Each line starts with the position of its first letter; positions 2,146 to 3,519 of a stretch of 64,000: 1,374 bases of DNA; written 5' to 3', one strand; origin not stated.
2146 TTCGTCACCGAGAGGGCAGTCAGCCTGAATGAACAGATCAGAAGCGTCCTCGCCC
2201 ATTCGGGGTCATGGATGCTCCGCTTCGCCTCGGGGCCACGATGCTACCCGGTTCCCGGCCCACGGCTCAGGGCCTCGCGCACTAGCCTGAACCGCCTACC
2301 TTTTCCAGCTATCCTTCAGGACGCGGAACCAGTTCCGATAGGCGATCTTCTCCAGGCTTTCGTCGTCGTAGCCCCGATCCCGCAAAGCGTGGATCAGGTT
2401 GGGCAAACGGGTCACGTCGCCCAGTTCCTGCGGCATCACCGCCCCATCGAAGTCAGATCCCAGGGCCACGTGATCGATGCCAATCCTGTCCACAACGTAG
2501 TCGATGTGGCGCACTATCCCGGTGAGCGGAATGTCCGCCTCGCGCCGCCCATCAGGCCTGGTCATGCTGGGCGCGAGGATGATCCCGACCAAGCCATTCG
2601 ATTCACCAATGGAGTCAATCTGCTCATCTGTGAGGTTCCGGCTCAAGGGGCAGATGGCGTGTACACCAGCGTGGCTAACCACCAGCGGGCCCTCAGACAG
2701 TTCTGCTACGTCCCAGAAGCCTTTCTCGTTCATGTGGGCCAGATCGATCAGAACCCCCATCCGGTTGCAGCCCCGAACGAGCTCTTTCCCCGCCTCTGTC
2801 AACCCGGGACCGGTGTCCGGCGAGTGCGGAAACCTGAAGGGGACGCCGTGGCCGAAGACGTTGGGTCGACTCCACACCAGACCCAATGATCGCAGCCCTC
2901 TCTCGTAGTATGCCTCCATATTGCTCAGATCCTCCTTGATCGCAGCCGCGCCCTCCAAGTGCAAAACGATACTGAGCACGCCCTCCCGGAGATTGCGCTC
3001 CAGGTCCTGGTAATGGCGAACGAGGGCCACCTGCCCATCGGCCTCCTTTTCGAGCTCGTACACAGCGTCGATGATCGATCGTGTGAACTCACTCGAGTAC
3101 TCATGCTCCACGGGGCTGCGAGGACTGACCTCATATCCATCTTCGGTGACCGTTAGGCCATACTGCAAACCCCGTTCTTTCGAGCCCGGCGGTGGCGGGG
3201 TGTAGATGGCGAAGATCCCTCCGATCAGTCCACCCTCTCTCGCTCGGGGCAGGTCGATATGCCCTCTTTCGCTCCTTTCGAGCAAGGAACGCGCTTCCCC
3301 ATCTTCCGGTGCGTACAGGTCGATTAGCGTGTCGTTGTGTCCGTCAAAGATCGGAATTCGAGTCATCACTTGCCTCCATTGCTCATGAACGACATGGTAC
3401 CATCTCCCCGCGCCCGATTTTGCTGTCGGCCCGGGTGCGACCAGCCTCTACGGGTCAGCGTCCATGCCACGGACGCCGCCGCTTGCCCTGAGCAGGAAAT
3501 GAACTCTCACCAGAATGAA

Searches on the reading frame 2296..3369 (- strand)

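Call 52: search_protein_families(library=pfam, proteins=[window:2296-3369:-], max_evalue=0.0001)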
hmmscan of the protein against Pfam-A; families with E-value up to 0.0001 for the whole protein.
window:2296-3369:- (357 aa): 1 family
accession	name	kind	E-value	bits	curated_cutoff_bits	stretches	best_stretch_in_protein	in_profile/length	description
PF01244.27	Peptidase_M19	-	1.7e-96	323.6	26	1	2-352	3-318/319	Membrane dipeptidase (Peptidase family M19)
